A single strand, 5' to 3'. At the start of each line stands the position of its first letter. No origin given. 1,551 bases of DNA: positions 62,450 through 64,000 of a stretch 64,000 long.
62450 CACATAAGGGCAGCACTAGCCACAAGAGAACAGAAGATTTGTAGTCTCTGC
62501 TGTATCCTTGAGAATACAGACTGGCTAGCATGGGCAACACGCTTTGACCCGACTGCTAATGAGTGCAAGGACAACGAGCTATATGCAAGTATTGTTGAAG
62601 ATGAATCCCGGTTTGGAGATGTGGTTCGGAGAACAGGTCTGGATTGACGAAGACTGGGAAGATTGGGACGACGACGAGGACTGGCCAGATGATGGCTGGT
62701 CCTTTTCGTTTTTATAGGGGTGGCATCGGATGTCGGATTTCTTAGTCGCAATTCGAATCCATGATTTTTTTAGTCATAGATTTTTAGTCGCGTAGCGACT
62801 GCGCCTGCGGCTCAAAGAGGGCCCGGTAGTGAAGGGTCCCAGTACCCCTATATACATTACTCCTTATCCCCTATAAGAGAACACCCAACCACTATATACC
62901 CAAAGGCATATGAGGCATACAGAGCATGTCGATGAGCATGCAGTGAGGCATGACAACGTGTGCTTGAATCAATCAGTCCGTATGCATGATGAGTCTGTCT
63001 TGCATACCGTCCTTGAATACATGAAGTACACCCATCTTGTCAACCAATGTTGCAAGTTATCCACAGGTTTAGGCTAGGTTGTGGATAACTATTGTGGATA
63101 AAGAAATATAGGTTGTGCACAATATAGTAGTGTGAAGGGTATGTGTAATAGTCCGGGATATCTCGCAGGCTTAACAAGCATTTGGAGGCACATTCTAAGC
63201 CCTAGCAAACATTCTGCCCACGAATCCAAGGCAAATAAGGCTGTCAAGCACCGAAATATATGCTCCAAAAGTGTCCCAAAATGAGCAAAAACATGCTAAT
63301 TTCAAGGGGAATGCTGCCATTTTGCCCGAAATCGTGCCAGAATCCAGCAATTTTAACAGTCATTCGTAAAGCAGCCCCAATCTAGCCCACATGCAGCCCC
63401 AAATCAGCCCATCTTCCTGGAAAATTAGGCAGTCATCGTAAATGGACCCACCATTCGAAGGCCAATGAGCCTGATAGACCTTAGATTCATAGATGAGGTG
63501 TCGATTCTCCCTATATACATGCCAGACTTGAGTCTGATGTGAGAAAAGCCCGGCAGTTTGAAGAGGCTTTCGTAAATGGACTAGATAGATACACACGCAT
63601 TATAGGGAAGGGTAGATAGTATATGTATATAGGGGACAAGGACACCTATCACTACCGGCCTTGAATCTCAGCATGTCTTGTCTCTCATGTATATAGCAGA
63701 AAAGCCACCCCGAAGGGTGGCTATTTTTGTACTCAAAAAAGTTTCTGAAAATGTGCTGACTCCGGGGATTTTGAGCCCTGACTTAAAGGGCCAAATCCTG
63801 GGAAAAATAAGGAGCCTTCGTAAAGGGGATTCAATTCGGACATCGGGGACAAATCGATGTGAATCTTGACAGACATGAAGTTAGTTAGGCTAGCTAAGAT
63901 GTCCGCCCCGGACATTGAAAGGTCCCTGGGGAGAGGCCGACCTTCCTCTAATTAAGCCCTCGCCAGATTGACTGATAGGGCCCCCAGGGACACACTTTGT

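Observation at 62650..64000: Gene-free region of more than 1.3 kb with DnaA boxes and short direct repeats: candidate origin or packaging region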

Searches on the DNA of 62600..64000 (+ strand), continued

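Call 48: search_rna_families(source=window, start=62600, end=64000, threshold=evalue, max_evalue=10, show_alignments=2)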
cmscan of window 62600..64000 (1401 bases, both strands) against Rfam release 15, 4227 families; matches with E-value up to 10: 6.
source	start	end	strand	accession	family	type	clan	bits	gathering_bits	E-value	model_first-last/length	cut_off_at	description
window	63626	63730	+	RF00106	RNAI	Gene; antisense;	-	21.9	47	0.22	1-102/102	no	RNAI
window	63695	63753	-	RF01859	Phe_leader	Cis-reg; leader;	-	21.6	55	0.93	1-125/125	no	Phenylalanine leader peptide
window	63698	63799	-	RF00106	RNAI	Gene; antisense;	-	18.3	47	1.5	1-102/102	no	RNAI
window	63692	63765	-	RF02076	STnc100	Gene; sRNA;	-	17.5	47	0.4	1-206/206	no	Gammaproteobacterial sRNA STnc100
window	63688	63728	+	RF01388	isrD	Gene; sRNA;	-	16.5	37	3.4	1-51/51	no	isrD Hfq binding RNA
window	63675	63724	-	RF01762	whalefall-1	Gene; sRNA;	-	13.4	37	3.9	1-56/56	no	Whalefall-1 RNA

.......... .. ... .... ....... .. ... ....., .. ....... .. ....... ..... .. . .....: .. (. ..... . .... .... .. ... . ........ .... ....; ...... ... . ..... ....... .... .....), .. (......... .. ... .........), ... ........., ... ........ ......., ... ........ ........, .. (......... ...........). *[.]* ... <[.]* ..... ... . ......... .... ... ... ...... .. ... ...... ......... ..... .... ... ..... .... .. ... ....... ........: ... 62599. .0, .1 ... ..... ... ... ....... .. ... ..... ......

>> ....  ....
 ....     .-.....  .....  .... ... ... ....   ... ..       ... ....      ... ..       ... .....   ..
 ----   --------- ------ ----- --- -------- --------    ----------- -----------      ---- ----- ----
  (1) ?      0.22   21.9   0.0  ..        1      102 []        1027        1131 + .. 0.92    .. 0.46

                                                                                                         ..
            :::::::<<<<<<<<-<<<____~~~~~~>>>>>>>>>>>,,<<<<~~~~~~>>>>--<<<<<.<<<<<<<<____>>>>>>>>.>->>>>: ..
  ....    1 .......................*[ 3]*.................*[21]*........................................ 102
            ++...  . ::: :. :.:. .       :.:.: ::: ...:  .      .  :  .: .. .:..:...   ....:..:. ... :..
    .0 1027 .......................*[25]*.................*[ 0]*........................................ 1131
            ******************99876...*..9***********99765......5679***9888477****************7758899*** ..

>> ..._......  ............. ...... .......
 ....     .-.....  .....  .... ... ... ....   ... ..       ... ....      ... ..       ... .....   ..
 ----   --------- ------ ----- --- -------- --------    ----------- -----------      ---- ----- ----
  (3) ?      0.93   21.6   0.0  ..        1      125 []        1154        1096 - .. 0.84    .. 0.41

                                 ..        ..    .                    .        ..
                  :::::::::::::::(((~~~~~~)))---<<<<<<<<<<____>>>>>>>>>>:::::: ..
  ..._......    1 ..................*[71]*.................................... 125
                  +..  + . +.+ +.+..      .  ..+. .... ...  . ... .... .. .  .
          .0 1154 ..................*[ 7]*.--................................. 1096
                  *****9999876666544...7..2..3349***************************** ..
